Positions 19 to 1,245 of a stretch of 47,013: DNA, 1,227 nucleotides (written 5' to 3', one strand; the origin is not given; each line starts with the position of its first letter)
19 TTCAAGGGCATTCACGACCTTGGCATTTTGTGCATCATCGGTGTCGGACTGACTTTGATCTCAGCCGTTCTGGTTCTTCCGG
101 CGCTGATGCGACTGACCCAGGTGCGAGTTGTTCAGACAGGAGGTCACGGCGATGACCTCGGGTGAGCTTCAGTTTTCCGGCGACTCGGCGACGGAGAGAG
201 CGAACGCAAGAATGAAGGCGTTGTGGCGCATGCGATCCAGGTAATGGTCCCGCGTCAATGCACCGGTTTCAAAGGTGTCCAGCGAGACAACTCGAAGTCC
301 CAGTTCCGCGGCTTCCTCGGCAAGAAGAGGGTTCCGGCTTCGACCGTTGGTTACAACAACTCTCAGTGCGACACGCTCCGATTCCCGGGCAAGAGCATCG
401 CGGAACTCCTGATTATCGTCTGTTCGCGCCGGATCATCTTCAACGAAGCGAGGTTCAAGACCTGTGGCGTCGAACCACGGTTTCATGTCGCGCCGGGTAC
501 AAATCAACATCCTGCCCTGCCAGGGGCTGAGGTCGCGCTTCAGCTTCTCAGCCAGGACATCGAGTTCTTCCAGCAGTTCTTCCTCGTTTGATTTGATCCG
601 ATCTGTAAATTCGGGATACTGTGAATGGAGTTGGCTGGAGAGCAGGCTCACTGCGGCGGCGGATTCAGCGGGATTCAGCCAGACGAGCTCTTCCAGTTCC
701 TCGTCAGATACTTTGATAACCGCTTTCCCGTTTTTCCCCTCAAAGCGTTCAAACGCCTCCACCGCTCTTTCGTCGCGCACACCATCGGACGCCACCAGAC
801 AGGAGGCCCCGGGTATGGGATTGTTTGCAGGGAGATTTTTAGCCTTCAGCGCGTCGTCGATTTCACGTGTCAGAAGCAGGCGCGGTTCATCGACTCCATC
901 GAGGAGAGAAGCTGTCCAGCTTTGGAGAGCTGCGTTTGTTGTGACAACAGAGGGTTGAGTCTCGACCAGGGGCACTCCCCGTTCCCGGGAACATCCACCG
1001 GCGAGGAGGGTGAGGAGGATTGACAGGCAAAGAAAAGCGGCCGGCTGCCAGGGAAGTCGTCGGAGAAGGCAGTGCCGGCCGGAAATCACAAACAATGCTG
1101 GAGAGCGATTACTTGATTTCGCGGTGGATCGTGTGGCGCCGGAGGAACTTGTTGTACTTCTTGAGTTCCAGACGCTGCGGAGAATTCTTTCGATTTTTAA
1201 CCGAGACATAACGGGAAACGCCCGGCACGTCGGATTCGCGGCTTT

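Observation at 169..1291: Zinc-independent (C-) L33 paralog directly followed by a ZnuA-fold lipoprotein that has lost its metal-binding histidines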

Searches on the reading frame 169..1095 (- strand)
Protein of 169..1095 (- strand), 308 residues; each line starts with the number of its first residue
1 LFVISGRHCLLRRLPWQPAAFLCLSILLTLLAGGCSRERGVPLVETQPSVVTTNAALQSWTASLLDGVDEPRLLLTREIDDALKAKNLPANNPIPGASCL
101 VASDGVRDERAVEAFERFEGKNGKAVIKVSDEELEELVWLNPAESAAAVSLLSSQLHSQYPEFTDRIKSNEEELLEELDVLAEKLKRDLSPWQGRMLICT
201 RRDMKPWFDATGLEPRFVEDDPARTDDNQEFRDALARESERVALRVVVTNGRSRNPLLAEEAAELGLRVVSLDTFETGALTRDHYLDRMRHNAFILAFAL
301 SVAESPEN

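Call 5: search_protein_families(library=pfam, proteins=[window:169-1095:-], max_evalue=1)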
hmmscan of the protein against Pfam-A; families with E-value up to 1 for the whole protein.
window:169-1095:- (308 aa): 1 family
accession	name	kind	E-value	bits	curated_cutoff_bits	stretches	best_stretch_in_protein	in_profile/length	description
PF01297.22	ZnuA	-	2.3e-12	47.4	29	1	93-294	75-258/263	Zinc-uptake complex component A periplasmic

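Call 6: search_protein_families(library=ncbifam, proteins=[window:169-1095:-], max_evalue=1)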
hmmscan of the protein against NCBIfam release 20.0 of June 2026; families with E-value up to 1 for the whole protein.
window:169-1095:- (308 aa): 4 families
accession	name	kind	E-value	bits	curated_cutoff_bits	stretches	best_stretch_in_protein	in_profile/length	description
TIGR03772.1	anch_rpt_subst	equivalog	8.4e-05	21.4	350.45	1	132-300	314-485/486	anchored repeat ABC transporter, substrate-binding protein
NF040870.1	AztC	equivalog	0.00073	19.1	350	1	131-199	100-170/277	zinc ABC transporter substrate-binding protein AztC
NF007091.2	PRK09545.1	equivalog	0.0019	17.4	268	1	128-195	143-210/318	zinc ABC transporter substrate-binding protein ZnuA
NF005612.0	PRK07364.1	equivalog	0.042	12.3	487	1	98-181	199-275/415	FAD-dependent hydroxylase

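Call 10: find_homologous_proteins(query=window:169-1095:-)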
Query window:169-1095:- (308 aa): 2 proteins with E <= 0.001 among 8000 candidates.
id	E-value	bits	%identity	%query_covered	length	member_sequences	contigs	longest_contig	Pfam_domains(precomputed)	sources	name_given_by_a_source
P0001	6.1e-169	579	100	87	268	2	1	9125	PF01297.23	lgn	-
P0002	5.4e-111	388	60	98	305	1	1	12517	PF01297.23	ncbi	-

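Call 12: find_encoding_contigs(protein=P0002, flank=10000)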
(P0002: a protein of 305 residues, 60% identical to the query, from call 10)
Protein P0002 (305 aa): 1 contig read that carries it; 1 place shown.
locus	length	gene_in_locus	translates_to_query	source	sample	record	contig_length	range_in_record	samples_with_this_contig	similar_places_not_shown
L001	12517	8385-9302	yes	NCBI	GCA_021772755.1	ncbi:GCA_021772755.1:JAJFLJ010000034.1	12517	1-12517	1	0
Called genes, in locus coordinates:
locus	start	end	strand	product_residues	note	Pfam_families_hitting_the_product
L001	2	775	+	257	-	?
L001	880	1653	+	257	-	PF00657:Lipase_GDSL, PF13472:Lipase_GDSL_2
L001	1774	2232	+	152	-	PF00583:Acetyltransf_1, PF13673:Acetyltransf_10 (weak), PF13508:Acetyltransf_7 (weak)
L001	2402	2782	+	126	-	-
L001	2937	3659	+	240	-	PF01370:Epimerase (weak), PF05368:NmrA (weak), PF13460:NAD_binding_10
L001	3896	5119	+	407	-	-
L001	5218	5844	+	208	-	PF04229:GrpB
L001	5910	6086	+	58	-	PF08534:Redoxin (weak), PF00578:AhpC-TSA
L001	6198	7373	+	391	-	PF00144:Beta-lactamase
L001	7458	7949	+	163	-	PF08534:Redoxin, PF00578:AhpC-TSA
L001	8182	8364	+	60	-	PF00471:Ribosomal_L33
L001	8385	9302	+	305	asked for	PF01297:ZnuA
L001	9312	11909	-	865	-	PF03176:MMPL, PF02355:SecD_SecF_C (weak), PF02460:Patched (faint), PF02355:SecD_SecF_C (weak), PF03176:MMPL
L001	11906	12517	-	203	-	?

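Call 18: search_solved_structures(query=A1, max_evalue=1, show_alignments=3)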
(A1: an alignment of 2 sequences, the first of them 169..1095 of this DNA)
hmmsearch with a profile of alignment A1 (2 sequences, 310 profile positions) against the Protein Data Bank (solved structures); distinct sequences matched with E-value up to 1: 16.
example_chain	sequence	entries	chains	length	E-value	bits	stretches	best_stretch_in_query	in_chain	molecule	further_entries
7jj8_B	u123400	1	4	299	1.9e-05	27.1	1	132-202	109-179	Zinc-binding lipoprotein AdcA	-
7jj9_A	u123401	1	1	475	6.6e-05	25.3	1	132-202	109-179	Zinc-binding lipoprotein AdcA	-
5cwn_A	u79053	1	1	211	0.021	17.1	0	223-273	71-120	Designed helical repeat protein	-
6nsi_A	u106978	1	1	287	0.12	14.6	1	137-198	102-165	Manganese-binding protein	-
1pq4_A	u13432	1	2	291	0.14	14.4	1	135-199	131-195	periplasmic binding protein component of an ABC type zinc uptake transporter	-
7lm5_A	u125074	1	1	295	0.17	14.2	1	135-297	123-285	Adhesion protein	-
3cx3_A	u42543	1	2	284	0.17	14.1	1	135-297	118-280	Lipoprotein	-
2ov1_A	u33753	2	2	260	0.17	14.1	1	137-199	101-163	Periplasmic binding protein component of an ABC type zinc uptake transporter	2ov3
7lm6_A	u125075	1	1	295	0.3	13.3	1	135-297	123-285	Adhesion protein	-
3mfq_A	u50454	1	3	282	0.46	12.7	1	116-210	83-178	High-affinity zinc uptake system protein znuA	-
7lm7_A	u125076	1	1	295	0.51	12.6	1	135-215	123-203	Adhesion protein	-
2o1e_A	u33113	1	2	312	0.55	12.5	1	133-191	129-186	YcdH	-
2xqv_A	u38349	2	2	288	0.64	12.2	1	124-196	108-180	ZINC ABC TRANSPORTER, PERIPLASMIC ZINC-BINDING PROTEIN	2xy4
4bbp_A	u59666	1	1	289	0.64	12.2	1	124-196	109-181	ZINC ABC TRANSPORTER, PERIPLASMIC ZINC-BINDING PROTEIN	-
2osv_A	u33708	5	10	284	0.77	12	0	135-197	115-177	High-affinity zinc uptake system protein znuA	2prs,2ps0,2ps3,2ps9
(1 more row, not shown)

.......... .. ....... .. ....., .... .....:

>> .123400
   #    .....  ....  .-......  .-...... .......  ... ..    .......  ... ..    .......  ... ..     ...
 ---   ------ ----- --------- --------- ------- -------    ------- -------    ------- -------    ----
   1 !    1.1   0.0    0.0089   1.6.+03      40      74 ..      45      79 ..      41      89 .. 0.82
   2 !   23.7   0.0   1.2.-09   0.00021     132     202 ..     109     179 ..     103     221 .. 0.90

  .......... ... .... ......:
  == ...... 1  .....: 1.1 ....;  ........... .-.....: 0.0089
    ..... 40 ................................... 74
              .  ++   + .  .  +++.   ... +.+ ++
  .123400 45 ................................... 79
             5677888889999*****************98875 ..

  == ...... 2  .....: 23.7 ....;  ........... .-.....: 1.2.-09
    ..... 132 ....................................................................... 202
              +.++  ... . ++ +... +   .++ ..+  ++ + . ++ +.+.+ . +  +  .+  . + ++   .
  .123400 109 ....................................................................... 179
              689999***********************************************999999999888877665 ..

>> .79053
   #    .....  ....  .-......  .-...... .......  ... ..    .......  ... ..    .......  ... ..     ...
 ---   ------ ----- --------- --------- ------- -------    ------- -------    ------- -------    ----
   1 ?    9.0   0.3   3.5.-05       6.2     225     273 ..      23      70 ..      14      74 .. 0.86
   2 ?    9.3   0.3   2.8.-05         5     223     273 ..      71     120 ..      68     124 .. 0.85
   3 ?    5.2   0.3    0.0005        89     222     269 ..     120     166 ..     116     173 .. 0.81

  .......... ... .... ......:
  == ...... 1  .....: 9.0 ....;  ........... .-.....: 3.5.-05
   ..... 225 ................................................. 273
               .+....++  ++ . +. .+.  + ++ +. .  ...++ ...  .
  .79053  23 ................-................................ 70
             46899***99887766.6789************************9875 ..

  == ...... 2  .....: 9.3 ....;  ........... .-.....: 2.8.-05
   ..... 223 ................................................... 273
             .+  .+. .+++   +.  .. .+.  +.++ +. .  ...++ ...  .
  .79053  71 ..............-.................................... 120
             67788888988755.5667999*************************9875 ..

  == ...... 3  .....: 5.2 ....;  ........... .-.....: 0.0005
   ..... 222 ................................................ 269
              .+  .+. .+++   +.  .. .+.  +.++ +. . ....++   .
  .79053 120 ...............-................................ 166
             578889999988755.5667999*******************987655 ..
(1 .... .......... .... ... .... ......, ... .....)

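Call 21: predict_structure(alignment_id=A1)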
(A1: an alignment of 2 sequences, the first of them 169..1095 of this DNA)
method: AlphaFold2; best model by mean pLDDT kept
length: 308 residues; sequences in the alignment: 2
mean_pLDDT: 61.4   pTM: 0.57
mean pLDDT of the five models: 61.4, 57.7, 55.6, 47.5, 44.9
residues with pLDDT >= 90: 30; 70-90: 114; 50-70: 43; < 50: 121
segments of 3 or more residues with pLDDT < 50: 1-18, 27-53, 71-138, 276-279, 305-308
pLDDT, mean of each block of 10 residues (from residue 1): 34 44 50 30 29 57 68 37 30 27 32 41 34 44 78 71 85 90 86 91 79 87 70 91 87 69 88 57 73 85 60
secondary structure, 60 per line:
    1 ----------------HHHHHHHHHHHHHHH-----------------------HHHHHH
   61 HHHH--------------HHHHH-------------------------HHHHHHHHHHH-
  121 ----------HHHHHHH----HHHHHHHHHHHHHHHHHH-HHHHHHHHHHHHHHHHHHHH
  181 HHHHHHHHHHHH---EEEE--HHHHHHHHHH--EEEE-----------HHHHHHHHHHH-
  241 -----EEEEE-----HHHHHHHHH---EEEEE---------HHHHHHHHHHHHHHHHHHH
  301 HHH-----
elements in order: H17-31 H55-64 H79-83 H109-119 H131-137 H142-159 H161-192 E196-199 H202-211 E214-217 H229-239 E246-250 H256-264 E268-272 H282-303

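Call 22: search_protein_representatives(alignment_id=A1)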
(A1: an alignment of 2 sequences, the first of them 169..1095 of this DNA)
Query: 2 sequences, 310 profile positions. Proteins with E-value up to 0.001 (for the whole library): 294; up to 1e-10: 20; up to 1e-30: 2. The best 150 are listed.
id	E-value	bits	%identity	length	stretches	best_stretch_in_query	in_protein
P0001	3.6e-162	555.1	-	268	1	41-308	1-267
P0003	1.2e-62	228.1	-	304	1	25-306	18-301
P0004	6.0e-28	114.2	-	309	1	6-306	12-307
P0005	1.0e-26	110.1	-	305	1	22-302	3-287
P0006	8.1e-25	103.9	-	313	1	19-301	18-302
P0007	2.6e-22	95.7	-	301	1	22-301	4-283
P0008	5.3e-22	94.7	-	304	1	7-303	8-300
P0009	1.7e-18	83.1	-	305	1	14-300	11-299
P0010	2.0e-18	82.9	-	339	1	16-301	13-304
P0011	9.0e-18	80.8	-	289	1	24-302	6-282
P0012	2.9e-17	79.1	-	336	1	14-307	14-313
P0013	1.3e-16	76.9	-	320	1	47-305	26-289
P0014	3.4e-14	69.0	-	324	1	24-300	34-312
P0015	1.3e-12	63.9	-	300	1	12-303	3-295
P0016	3.1e-12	62.6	-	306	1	39-300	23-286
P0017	2.3e-11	59.7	-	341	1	36-304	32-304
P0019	4.5e-11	58.8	-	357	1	19-302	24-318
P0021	9.3e-11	57.7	-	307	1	10-293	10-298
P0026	1.5e-09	53.8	-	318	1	42-309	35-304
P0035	3.4e-08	49.3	-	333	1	22-301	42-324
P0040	1.4e-07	47.3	-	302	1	21-298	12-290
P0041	1.5e-07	47.2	-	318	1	20-303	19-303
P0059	7.7e-07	44.9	-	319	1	20-300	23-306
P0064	1.1e-06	44.4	-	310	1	12-304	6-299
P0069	1.8e-06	43.6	-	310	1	26-303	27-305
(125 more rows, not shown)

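Call 28: find_related_loci(query=A3, collection=genome_contigs, flank=6000)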
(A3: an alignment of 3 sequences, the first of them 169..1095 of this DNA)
Query A3 (308 aa) in genome_contigs; peptide patterns used: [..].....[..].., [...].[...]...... (x = any residue, [..] = any of these).
173 stretches matched a pattern; 1 encode a relative of the query (tblastn E <= 1e-3); 1 distinct loci.
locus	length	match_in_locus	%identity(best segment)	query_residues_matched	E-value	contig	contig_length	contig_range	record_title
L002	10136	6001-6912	60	2-307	2e-118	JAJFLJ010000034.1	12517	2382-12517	MAG: Candidatus Sumerlaeota bacterium isolate OFTM212 OFTM212_33, whole genome shotgun sequence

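Call 29: find_encoding_contigs(protein=P0003, flank=6000, max_places=3)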
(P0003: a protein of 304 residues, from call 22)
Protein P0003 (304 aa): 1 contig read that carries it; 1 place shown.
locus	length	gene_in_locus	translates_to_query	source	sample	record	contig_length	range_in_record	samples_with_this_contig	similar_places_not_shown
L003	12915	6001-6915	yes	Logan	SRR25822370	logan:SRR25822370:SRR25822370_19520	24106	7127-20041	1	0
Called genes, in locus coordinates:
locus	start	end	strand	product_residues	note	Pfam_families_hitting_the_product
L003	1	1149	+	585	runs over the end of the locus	PF14559:TPR_19 (weak), PF00069:Pkinase, PF07714:PK_Tyr_Ser-Thr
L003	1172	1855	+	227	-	PF12826:HHH_2 (faint), PF12836:HHH_3, PF14520:HHH_5 (faint), PF00633:HHH (weak), PF12836:HHH_3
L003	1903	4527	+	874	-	-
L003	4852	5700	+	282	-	PF13424:TPR_12 (faint), PF00515:TPR_1 (faint), PF07719:TPR_2 (faint), PF13176:TPR_7 (faint), PF13181:TPR_8 (faint), PF13432:TPR_16 (weak), PF14559:TPR_19, PF06262:Zincin_1, +1 more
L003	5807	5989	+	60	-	PF00471:Ribosomal_L33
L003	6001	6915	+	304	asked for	PF01297:ZnuA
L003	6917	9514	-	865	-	PF03176:MMPL, PF12349:Sterol-sensing (faint), PF03176:MMPL, PF02460:Patched (weak)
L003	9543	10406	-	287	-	-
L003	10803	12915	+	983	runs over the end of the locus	PF17148:DUF5117, PF16313:DUF4953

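Call 30: find_encoding_contigs(protein=P0004, flank=6000, max_places=3)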
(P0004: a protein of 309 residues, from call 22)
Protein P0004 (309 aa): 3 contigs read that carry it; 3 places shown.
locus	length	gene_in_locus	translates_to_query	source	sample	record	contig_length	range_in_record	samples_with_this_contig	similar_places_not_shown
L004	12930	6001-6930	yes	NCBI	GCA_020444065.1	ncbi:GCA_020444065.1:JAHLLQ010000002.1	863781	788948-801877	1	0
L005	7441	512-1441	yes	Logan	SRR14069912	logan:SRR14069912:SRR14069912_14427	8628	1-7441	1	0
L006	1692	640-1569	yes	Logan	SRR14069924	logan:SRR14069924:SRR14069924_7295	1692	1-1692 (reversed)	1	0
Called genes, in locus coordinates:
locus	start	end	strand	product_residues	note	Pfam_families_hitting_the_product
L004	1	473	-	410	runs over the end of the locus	PF28597:T2SSF_N, PF00482:T2SSF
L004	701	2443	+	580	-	PF14559:TPR_19 (faint), PF13428:TPR_14 (faint)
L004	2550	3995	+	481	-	PF00072:Response_reg, PF00158:Sigma54_activat, PF14532:Sigma54_activ_2, PF07728:AAA_5 (weak), PF25601:AAA_lid_14, PF02954:HTH_8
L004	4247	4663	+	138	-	PF07963:N_methyl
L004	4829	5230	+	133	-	PF07963:N_methyl (weak)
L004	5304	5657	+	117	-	PF03793:PASTA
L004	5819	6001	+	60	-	PF00471:Ribosomal_L33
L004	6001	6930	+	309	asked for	PF01297:ZnuA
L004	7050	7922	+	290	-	PF01063:Aminotran_4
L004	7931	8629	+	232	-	PF00535:Glycos_transf_2, PF13641:Glyco_tranf_2_3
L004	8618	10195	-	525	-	-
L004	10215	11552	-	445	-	PF00437:T2SSE, PF13401:AAA_22 (weak)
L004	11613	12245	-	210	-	PF05724:TPMT, PF13489:Methyltransf_23 (weak), PF03848:TehB (weak), PF08241:Methyltransf_11, PF13649:Methyltransf_25, PF13847:Methyltransf_31, PF08242:Methyltransf_12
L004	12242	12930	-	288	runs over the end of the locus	-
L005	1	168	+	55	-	?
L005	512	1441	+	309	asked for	PF01297:ZnuA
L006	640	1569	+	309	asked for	PF01297:ZnuA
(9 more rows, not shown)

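Call 31: find_encoding_contigs(protein=P0005, flank=6000, max_places=2)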
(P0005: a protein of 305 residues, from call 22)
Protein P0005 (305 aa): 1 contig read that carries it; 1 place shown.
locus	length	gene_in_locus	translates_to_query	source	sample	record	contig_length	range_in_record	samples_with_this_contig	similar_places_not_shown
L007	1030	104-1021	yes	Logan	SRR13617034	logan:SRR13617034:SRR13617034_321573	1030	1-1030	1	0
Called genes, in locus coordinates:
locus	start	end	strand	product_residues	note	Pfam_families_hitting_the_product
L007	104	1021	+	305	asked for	PF01297:ZnuA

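Call 32: find_encoding_contigs(protein=P0006, flank=6000, max_places=2)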
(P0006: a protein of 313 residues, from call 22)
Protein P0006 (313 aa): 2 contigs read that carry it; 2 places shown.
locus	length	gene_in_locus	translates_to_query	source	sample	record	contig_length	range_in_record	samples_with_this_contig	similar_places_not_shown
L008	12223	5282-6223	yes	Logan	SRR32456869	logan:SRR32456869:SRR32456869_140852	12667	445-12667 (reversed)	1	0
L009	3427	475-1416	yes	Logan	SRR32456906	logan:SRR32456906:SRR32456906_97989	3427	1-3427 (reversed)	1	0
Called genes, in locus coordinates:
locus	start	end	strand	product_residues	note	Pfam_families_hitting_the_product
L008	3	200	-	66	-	?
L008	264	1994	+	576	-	-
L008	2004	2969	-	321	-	PF00534:Glycos_transf_1, PF13692:Glyco_trans_1_4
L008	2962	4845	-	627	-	PF13522:GATase_6, PF13537:GATase_7, PF00733:Asn_synthase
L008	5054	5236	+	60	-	PF00471:Ribosomal_L33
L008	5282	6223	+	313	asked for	PF01297:ZnuA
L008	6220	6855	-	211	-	PF00735:Septin (faint), PF01926:MMR_HSR1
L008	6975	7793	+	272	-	-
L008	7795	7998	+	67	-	PF14255:Zn_ribbon_21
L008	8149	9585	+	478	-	PF02310:B12-binding, PF04055:Radical_SAM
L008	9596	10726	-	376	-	-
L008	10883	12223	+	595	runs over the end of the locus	?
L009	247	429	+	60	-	PF00471:Ribosomal_L33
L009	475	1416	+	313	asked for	PF01297:ZnuA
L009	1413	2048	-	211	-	PF00735:Septin (faint), PF01926:MMR_HSR1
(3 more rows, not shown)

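Call 33: find_encoding_contigs(protein=P0010, flank=6000, max_places=2)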
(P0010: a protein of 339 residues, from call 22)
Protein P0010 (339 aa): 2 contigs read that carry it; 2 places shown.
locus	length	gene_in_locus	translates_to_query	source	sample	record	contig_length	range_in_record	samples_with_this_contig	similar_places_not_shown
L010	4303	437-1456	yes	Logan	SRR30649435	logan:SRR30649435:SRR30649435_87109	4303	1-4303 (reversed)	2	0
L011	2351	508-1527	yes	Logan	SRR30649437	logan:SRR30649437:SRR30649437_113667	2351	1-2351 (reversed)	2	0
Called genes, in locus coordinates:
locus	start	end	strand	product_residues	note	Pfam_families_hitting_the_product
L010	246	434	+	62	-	PF00471:Ribosomal_L33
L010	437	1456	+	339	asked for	PF01297:ZnuA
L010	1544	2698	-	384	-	PF02163:Peptidase_M50, PF00571:CBS (faint)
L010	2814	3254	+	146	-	-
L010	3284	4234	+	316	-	PF00535:Glycos_transf_2, PF13641:Glyco_tranf_2_3, PF10111:Glyco_tranf_2_2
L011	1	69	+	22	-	?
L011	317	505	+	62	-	PF00471:Ribosomal_L33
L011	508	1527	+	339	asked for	PF01297:ZnuA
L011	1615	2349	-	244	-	?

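Call 35: predict_structure(alignment_id=A2)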
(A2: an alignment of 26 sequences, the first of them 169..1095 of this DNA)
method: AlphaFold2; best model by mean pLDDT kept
length: 308 residues; sequences in the alignment: 26
mean_pLDDT: 87.1   pTM: 0.81
mean pLDDT of the five models: 87.1, 86.9, 85.7, 85.8, 85.7
residues with pLDDT >= 90: 205; 70-90: 52; 50-70: 44; < 50: 7
segments of 3 or more residues with pLDDT < 50: 1-3
pLDDT, mean of each block of 10 residues (from residue 1): 50 61 87 63 70 95 97 93 88 92 81 85 80 84 96 96 98 98 98 98 96 95 76 96 95 80 95 85 95 97 79
secondary structure, 60 per line:
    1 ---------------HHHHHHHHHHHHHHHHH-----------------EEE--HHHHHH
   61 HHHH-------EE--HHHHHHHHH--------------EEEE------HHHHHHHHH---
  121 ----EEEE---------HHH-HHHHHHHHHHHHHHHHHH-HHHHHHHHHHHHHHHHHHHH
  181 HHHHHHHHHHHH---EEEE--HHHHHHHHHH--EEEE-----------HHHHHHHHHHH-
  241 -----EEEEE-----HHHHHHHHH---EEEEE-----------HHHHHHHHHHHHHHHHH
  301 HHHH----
elements in order: H16-32 E50-52 H55-64 H76-84 E99-102 H109-117 E125-128 H142-159 H161-192 E196-199 H202-211 E214-217 H229-239 E246-250 H256-264 E268-272 H284-304

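Call 38: find_encoding_contigs(protein=P0013, flank=6000, max_places=2)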
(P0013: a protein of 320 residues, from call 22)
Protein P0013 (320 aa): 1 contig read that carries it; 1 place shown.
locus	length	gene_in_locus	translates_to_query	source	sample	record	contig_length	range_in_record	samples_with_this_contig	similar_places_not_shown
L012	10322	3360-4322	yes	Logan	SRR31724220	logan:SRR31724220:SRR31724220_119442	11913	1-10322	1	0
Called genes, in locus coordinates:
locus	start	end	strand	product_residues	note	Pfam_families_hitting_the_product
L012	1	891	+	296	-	?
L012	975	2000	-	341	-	PF19300:BPD_transp_1_N, PF00528:BPD_transp_1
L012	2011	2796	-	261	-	PF00149:Metallophos, PF13277:YmdB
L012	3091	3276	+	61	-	PF00471:Ribosomal_L33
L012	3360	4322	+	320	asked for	PF01297:ZnuA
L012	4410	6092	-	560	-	PF00515:TPR_1 (faint), PF07719:TPR_2 (faint), PF13181:TPR_8 (faint), PF13428:TPR_14 (faint), PF13432:TPR_16 (faint), PF14559:TPR_19 (faint)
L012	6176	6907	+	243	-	PF02502:LacAB_rpiB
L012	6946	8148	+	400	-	-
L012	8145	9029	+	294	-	PF22451:NirdL-like_HTH (faint)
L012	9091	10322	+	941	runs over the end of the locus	?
